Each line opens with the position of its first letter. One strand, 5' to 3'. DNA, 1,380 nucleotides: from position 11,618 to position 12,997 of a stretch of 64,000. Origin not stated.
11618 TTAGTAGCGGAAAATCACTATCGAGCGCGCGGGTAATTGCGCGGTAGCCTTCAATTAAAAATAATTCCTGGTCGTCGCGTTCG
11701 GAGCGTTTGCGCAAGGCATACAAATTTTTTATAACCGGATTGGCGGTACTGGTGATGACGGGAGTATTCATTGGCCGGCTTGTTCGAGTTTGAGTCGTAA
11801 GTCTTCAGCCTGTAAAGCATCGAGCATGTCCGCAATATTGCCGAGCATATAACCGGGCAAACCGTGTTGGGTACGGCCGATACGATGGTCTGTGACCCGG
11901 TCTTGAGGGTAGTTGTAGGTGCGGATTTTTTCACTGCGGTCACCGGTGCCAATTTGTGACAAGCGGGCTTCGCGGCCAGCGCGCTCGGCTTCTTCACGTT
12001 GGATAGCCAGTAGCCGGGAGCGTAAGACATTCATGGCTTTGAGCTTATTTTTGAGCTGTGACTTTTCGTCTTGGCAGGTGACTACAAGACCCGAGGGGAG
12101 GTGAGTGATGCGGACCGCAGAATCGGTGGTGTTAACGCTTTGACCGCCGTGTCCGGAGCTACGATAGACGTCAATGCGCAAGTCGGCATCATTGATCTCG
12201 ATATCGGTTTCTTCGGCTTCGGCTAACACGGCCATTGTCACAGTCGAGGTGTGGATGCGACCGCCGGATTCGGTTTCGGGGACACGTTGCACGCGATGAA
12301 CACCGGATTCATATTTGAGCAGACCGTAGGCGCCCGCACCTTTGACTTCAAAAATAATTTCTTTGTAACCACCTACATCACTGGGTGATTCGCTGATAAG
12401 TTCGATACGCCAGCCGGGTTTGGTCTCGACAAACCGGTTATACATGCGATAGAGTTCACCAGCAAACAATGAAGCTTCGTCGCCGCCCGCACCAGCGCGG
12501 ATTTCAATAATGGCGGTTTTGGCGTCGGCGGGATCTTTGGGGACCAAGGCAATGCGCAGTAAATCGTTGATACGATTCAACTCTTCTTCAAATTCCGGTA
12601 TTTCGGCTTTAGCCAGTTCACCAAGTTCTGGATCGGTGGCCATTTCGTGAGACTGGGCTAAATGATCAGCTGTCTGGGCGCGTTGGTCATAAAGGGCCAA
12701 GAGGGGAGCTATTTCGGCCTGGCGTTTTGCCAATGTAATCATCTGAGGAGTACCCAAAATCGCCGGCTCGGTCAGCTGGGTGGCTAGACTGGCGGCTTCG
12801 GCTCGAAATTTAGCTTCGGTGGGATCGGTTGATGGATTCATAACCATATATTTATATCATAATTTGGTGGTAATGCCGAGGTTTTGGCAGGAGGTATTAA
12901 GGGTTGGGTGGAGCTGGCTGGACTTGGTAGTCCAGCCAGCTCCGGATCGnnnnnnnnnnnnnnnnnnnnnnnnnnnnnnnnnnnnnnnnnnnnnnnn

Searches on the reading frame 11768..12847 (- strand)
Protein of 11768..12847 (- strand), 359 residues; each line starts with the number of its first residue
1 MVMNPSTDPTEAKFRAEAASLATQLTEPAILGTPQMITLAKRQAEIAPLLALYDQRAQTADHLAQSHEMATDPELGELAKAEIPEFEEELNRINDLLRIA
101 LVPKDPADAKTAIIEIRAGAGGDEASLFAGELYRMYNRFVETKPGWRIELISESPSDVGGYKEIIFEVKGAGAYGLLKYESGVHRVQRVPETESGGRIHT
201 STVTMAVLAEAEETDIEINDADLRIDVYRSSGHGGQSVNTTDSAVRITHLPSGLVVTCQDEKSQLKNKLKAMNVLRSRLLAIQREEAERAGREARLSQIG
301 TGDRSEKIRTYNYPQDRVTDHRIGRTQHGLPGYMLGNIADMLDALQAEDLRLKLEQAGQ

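Call 4: search_protein_families(library=pfam, proteins=[window:11768-12847:-], max_evalue=1)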
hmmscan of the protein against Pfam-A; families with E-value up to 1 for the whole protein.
window:11768-12847:- (359 aa): 3 families
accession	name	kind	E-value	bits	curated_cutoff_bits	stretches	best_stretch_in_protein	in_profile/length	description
PF03462.23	PCRF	-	1e-62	211.9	24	1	16-204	3-193/194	PCRF domain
PF00472.26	RF-1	-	5.6e-43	146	35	1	213-322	2-116/116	RF-1 domain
PF02815.25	MIR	-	0.23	11.8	25.6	1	219-264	114-159/185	MIR domain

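Call 14: find_related_loci(query=window:11768-12847:-, collection=genome_contigs, flank=6000)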
Query window:11768-12847:- (359 aa) in genome_contigs; peptide patterns used: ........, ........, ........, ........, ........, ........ (x = any residue, [..] = any of these).
599 stretches matched a pattern (row limit reached: there are more); 500 encode a relative of the query (tblastn E <= 1e-3); the best 80 are kept; 80 distinct loci.
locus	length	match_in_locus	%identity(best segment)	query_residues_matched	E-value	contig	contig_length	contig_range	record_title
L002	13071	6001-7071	84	1-357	0e+0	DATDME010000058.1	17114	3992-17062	MAG TPA_asm: Candidatus Saccharimonadia bacterium isolate SMAG_U403 k141_170604, whole genome shotgun sequence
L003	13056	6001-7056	80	6-357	0e+0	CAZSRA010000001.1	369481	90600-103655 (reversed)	MAG TPA_asm: uncultured Candidatus Saccharimonadales bacterium isolate SRP200132_co1_243 genome assembly, contig: NODE_1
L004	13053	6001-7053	78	8-358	0e+0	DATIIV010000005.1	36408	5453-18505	MAG TPA_asm: Candidatus Saccharimonadia bacterium isolate SMAG_U15674 k141_407763, whole genome shotgun sequence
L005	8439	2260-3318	80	6-358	0e+0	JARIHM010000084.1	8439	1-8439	MAG: Candidatus Saccharibacteria bacterium isolate CullarsAll.DT.42 k141_877587, whole genome shotgun sequence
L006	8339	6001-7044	75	8-356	7e-178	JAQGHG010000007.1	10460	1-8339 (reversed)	MAG: Patescibacteria group bacterium isolate RYN_427 scaffold_2612548, whole genome shotgun sequence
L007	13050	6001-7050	73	8-358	5e-172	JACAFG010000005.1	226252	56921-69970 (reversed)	MAG: Candidatus Saccharibacteria bacterium isolate G2_22 scaffold_44, whole genome shotgun sequence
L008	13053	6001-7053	73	8-357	2e-168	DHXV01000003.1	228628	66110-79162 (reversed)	MAG TPA_asm: Patescibacteria group bacterium UBA5147 UBA5147_contig_267, whole genome shotgun sequence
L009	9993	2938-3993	71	6-358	2e-163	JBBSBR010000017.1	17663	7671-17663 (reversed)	MAG: Candidatus Saccharimonadia bacterium isolate La6_metabat2.164 La6_metabat2.164_K_2817090_L_17663_cov_33.1535, whole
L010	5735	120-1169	71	8-356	2e-163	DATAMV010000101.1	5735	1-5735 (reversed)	MAG TPA_asm: Candidatus Saccharimonadia bacterium isolate SMAG_U7000 k141_674306, whole genome shotgun sequence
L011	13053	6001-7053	70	8-357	9e-159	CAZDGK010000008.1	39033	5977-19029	MAG TPA_asm: uncultured Candidatus Saccharimonadales bacterium isolate SRP200132_co1_505 genome assembly, contig: NODE_1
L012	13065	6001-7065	71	3-357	1e-164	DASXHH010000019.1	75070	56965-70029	MAG TPA_asm: Candidatus Saccharimonadia bacterium isolate SMAG_U5188 k141_256518, whole genome shotgun sequence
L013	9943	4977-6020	66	10-358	2e-153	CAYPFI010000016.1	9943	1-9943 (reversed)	MAG TPA_asm: uncultured Candidatus Saccharibacteria bacterium isolate binchicken_co398_170 genome assembly, contig: NODE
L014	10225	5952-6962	66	1-342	7e-147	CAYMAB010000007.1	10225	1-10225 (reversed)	MAG TPA_asm: uncultured Candidatus Saccharimonadales bacterium isolate binchicken_co54_498 genome assembly, contig: NODE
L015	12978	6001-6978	64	24-350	2e-137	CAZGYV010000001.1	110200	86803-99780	MAG TPA_asm: uncultured Candidatus Saccharibacteria bacterium isolate SRP192515_co1_377 genome assembly, contig: NODE_90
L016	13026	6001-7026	61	1-346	6e-135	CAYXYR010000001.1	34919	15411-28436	MAG TPA_asm: uncultured Candidatus Saccharibacteria bacterium isolate SRP135725_co3_632 genome assembly, contig: NODE_85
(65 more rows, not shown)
